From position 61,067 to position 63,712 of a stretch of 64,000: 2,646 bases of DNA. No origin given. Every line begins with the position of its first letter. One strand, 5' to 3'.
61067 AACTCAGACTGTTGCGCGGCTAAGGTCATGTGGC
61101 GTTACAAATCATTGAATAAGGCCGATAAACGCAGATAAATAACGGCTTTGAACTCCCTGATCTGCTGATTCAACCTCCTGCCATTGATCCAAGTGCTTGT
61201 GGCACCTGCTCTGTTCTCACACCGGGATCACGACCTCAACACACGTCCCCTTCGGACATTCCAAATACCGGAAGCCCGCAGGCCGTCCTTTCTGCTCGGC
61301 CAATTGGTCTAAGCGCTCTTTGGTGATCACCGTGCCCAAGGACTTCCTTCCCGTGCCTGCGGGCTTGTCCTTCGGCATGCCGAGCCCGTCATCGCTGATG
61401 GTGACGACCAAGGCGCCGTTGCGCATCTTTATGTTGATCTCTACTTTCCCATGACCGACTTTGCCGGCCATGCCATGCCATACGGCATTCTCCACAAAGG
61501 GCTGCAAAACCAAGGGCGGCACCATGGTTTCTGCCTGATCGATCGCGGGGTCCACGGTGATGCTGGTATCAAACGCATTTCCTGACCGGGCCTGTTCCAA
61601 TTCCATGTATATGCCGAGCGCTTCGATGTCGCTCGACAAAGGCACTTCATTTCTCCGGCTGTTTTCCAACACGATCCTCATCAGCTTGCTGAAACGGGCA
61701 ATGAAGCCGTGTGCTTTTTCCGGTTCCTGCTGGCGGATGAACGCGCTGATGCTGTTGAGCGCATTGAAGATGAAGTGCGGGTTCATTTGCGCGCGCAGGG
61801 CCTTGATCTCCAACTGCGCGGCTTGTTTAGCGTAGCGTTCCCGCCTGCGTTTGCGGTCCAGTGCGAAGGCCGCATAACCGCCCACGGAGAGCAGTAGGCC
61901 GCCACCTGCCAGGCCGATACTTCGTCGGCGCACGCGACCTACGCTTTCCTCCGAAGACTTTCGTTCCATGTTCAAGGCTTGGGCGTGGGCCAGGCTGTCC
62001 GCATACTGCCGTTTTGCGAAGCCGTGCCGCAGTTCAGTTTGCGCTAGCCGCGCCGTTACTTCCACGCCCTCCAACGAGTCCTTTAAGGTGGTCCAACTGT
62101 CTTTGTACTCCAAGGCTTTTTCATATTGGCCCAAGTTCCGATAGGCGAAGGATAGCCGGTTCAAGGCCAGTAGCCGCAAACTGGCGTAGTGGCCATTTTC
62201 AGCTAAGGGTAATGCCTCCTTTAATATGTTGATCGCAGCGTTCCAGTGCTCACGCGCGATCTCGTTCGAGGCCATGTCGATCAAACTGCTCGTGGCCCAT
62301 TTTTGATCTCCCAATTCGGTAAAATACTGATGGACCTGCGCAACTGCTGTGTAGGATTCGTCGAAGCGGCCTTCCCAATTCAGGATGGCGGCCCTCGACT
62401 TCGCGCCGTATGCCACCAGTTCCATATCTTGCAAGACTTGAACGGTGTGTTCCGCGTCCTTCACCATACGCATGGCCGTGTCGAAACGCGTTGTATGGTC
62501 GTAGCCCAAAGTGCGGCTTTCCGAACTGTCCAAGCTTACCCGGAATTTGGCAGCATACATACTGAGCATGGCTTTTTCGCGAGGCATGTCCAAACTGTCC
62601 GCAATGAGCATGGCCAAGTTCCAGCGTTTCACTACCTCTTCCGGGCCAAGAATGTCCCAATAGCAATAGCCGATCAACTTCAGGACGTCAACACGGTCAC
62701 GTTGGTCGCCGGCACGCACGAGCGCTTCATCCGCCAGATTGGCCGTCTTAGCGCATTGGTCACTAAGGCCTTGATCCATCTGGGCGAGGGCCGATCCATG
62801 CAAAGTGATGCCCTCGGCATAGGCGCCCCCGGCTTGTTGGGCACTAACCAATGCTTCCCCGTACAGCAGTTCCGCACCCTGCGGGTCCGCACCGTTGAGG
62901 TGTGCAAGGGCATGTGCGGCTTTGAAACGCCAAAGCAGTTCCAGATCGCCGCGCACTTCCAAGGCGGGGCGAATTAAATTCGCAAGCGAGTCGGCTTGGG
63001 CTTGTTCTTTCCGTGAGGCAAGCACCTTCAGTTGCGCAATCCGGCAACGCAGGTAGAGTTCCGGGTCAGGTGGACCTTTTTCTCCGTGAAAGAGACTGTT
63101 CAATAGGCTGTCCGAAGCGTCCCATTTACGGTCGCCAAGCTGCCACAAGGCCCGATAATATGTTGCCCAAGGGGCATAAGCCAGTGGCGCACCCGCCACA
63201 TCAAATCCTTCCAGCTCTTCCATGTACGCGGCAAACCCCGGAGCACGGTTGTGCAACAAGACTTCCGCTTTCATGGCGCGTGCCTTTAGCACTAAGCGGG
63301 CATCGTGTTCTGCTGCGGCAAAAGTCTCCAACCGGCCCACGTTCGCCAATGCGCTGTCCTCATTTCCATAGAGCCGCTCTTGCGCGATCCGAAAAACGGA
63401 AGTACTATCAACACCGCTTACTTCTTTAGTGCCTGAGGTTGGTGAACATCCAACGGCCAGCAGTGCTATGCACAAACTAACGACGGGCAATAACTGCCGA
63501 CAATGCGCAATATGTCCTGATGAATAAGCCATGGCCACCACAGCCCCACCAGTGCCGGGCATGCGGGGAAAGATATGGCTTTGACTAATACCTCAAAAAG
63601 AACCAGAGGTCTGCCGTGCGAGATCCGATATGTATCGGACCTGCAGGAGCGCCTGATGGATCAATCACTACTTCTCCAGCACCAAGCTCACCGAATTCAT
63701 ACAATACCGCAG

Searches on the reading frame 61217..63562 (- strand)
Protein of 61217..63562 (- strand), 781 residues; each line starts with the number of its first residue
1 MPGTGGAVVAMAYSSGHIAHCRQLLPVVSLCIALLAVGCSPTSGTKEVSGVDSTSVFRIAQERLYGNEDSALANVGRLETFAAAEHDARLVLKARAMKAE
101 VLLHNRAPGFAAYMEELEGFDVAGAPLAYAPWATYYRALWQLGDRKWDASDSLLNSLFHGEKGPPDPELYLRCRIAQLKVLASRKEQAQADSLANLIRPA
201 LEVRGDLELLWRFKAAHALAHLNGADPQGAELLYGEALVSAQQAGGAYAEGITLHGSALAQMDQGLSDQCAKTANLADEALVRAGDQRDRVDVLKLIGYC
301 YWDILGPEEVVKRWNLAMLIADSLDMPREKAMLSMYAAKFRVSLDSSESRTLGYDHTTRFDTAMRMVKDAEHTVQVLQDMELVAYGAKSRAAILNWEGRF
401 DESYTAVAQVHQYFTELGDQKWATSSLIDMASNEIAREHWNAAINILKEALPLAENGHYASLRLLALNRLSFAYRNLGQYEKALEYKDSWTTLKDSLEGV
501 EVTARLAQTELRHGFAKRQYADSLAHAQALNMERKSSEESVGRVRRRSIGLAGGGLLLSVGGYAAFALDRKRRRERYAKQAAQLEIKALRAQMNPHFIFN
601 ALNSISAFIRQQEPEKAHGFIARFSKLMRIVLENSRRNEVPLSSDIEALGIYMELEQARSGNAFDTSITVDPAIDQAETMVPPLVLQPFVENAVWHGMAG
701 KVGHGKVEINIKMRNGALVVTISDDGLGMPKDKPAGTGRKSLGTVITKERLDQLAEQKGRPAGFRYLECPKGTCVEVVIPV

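Call 88: search_protein_families(library=pfam, max_evalue=0.001, proteins=[window:61217-63562:-])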
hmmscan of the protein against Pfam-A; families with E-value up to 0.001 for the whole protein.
window:61217-63562:- (781 aa): 3 families
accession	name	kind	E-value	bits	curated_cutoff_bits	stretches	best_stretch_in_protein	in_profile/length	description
PF06580.19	His_kinase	-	1.4e-23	83.4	25.2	1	585-663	2-80/81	Histidine kinase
PF02518.31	HATPase_c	-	5.3e-06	27.3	26.4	1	685-780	9-108/111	Histidine kinase-, DNA gyrase B-, and HSP90-like ATPase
PF13424.12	TPR_12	-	1.7e-05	25.3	30.1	1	390-455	9-76/77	Tetratricopeptide repeat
